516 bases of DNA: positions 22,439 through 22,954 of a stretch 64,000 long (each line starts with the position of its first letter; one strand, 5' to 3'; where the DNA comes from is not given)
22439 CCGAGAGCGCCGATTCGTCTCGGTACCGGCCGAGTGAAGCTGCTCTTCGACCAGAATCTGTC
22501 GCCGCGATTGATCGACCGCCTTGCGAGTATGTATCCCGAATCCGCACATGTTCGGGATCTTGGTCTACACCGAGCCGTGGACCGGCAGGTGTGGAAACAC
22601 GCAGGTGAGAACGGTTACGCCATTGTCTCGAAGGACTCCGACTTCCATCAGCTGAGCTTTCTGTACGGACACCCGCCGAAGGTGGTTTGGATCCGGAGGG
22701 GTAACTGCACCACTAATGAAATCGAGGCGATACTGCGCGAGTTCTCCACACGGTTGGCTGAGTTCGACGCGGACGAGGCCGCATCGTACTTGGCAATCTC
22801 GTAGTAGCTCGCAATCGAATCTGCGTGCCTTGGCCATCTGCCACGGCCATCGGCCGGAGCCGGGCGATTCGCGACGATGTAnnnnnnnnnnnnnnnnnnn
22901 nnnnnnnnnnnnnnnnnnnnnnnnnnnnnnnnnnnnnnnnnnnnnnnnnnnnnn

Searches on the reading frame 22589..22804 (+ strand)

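Call 52: search_protein_families(library=pfam, max_evalue=0.001, proteins=[window:22589-22804:+])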
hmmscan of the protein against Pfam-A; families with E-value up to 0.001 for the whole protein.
window:22589-22804:+ (71 aa): 1 family
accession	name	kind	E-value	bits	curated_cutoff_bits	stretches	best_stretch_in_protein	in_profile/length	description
PF18480.7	DUF5615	-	6.4e-19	68.3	23.8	1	2-68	41-107/110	Domain of unknown function (DUF5615)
